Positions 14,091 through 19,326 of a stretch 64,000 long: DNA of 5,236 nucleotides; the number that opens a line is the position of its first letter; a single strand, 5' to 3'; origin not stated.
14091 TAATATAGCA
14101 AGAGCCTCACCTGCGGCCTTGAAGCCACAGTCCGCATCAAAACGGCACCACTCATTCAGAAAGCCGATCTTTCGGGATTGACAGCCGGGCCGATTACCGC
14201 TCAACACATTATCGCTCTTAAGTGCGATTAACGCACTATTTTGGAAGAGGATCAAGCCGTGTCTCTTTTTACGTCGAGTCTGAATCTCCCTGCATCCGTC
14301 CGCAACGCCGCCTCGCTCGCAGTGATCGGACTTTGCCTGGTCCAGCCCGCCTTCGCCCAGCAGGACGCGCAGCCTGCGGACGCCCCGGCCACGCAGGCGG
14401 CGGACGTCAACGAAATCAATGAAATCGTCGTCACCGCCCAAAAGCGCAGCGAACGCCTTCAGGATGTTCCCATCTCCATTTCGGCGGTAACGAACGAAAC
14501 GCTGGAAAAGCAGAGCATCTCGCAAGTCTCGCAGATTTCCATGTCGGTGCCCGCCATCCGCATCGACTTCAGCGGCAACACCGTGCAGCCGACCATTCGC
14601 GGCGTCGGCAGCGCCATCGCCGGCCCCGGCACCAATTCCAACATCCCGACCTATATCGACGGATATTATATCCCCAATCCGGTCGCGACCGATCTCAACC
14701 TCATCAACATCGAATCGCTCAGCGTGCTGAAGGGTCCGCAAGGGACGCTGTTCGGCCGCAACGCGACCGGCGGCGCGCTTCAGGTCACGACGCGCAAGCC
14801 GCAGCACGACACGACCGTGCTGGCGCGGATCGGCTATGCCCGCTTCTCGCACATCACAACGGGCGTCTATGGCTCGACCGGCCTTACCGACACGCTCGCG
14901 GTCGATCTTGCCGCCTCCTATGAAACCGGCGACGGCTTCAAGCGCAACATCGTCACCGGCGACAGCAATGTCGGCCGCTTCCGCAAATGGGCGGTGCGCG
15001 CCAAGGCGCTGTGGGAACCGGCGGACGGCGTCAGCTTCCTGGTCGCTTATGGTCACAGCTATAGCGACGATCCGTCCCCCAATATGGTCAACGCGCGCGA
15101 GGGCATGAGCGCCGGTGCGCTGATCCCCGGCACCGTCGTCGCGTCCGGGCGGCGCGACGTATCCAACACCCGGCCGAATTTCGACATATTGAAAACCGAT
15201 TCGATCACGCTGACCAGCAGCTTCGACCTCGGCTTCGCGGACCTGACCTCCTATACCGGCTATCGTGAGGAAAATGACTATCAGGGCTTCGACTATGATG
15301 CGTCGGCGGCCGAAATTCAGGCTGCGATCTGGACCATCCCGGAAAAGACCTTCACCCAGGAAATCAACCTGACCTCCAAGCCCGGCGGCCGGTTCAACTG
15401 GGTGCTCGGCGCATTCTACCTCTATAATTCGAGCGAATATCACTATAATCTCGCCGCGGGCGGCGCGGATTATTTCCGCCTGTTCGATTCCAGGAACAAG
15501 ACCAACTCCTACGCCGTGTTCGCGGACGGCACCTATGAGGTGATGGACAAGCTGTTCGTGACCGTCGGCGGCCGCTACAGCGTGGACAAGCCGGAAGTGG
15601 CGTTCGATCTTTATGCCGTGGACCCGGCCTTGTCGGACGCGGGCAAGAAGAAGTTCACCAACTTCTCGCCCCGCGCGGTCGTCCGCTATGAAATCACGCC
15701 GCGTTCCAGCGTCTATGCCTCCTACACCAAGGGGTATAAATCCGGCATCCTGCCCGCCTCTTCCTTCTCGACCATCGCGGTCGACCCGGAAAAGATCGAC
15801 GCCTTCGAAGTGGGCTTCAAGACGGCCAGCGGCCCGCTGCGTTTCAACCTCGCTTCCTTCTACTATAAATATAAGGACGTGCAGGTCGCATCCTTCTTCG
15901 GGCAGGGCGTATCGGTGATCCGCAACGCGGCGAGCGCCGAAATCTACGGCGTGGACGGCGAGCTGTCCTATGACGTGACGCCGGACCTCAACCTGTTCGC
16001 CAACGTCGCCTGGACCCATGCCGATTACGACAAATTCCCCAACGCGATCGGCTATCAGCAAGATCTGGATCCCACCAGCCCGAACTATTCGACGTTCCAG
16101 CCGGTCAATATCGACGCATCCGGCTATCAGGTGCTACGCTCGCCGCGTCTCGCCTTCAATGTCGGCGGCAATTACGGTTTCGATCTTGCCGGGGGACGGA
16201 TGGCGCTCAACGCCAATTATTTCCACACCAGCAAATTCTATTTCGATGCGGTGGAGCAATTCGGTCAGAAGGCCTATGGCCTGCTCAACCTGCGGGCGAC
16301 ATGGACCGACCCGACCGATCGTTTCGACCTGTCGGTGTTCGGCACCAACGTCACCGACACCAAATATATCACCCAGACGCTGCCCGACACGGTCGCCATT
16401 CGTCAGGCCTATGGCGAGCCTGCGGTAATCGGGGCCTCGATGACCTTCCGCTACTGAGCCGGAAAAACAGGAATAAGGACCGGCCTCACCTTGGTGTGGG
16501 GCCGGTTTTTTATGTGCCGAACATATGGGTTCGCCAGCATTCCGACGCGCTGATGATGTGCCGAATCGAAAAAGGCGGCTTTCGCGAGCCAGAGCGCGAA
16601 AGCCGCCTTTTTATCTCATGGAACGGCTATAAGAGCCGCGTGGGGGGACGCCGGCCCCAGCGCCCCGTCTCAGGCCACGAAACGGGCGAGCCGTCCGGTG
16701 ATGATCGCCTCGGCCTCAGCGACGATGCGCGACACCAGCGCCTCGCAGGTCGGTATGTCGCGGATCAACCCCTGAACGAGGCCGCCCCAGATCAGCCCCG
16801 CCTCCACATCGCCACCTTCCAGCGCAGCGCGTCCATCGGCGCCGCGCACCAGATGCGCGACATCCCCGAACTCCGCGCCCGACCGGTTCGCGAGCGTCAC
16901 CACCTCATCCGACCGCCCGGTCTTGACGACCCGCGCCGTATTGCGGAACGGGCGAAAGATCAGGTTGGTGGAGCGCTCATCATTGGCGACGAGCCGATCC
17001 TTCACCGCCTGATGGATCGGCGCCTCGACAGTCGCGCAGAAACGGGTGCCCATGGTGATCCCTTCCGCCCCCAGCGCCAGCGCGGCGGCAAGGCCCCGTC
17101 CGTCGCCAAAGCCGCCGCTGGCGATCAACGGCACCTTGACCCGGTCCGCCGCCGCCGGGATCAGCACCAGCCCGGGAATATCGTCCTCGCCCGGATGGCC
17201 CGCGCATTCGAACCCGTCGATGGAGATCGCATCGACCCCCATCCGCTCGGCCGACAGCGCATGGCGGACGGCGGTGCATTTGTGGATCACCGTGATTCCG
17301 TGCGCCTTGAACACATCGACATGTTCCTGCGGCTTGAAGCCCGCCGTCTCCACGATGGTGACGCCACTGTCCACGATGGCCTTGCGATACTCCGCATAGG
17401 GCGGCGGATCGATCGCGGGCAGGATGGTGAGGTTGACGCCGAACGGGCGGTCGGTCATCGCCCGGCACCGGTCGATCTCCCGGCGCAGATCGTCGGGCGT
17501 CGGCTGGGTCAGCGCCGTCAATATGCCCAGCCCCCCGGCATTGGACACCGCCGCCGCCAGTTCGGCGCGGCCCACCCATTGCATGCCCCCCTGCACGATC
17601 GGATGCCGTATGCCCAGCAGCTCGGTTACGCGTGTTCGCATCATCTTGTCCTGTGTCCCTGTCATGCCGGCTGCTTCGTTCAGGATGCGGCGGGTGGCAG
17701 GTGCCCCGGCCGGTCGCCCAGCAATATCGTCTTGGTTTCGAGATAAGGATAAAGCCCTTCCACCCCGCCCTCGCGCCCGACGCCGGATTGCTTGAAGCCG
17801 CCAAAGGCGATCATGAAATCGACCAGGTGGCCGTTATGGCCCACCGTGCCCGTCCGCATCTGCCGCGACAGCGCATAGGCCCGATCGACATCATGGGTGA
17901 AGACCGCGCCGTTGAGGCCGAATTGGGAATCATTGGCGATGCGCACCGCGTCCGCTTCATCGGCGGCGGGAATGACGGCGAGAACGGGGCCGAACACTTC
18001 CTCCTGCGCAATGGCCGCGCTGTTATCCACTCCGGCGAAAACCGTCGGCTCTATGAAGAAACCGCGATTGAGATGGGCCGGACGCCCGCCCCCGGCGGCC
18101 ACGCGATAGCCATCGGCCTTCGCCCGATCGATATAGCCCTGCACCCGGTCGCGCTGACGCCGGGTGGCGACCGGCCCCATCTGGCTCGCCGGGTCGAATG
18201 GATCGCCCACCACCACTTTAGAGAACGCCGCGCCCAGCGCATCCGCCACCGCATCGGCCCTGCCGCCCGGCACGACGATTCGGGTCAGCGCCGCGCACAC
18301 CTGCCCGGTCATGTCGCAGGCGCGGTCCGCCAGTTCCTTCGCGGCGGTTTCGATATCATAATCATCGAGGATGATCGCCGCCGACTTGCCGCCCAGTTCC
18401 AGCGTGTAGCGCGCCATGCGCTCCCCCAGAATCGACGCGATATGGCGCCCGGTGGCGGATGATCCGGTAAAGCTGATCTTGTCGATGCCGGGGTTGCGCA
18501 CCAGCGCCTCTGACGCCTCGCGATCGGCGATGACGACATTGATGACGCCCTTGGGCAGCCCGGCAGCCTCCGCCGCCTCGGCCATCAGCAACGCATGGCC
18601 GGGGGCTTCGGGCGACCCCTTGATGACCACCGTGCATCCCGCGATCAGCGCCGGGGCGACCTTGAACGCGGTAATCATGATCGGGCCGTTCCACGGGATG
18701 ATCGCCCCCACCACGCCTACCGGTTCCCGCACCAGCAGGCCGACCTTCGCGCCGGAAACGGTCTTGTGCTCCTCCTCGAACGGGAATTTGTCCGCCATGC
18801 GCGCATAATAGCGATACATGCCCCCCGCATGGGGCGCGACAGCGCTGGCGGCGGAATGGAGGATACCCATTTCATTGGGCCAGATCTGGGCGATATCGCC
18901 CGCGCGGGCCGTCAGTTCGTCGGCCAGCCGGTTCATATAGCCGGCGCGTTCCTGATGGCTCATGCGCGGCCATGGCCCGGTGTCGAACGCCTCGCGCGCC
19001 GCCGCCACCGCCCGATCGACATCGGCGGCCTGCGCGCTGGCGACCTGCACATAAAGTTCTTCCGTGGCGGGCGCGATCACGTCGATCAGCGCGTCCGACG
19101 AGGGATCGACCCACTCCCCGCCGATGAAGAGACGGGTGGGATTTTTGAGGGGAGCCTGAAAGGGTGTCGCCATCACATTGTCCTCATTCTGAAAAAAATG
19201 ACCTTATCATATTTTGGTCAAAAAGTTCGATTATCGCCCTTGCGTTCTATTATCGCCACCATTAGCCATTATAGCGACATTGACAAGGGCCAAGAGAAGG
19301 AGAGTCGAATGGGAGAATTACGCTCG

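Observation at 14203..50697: A 15-bp PcaR/IclR-type box recurs as tandem pairs with an exact 19-bp offset across the promoters of the catabolic island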

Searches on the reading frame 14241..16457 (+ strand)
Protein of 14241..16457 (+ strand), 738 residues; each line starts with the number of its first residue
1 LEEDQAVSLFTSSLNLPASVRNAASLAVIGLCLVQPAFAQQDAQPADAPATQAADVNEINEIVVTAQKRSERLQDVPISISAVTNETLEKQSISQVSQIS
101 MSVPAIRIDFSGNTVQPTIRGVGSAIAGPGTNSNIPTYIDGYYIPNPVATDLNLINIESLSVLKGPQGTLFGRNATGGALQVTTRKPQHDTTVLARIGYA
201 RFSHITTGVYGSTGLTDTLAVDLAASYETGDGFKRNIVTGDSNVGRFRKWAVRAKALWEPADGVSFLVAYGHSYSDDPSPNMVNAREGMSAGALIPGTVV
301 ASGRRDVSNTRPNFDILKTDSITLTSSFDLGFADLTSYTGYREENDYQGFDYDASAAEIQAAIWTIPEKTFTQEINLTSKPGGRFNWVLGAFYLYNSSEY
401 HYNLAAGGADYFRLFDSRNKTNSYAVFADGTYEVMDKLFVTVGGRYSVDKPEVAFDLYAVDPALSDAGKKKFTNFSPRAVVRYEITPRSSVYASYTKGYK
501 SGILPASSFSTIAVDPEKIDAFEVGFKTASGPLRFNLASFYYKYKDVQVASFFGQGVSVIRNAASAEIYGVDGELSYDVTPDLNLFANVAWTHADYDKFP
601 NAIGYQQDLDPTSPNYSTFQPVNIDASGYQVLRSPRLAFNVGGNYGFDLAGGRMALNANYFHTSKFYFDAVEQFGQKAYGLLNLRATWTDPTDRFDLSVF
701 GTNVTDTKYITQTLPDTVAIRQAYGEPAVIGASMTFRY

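Call 7: search_protein_families(library=pfam, proteins=[window:14241-16457:+])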
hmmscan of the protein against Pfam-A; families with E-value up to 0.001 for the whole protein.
window:14241-16457:+ (738 aa): 3 families
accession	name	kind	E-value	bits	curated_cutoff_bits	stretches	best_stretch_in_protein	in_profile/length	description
PF00593.30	TonB_dep_Rec_b-barrel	-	1.7e-40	140.6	27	1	307-704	47-436/436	TonB dependent receptor-like, beta-barrel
PF07715.20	Plug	-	5.1e-16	59.5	23.9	1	73-179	2-107/107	TonB-dependent Receptor Plug Domain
PF10082.15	BBP2_2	-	0.00046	19.6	23.7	0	542-608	152-214/378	Putative beta-barrel porin 2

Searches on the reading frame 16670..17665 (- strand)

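Call 7: search_protein_families(library=pfam, proteins=[window:16670-17665:-])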
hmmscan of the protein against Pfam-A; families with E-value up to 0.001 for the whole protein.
window:16670-17665:- (331 aa): 2 families
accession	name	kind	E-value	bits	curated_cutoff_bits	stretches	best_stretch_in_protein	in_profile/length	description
PF03060.21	NMO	-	4.2e-59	201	28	1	11-317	2-331/331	Nitronate monooxygenase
PF00478.31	IMPDH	-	7e-12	45.5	25.6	1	6-219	20-249/345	IMP dehydrogenase / GMP reductase domain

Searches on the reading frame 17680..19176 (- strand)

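Call 7: search_protein_families(library=pfam, proteins=[window:17680-19176:-])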
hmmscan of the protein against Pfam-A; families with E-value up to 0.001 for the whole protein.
window:17680-19176:- (498 aa): 1 family
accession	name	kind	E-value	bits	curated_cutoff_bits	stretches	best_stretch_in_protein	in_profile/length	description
PF00171.27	Aldedh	-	1.2e-152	509.1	23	1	22-484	1-461/461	Aldehyde dehydrogenase family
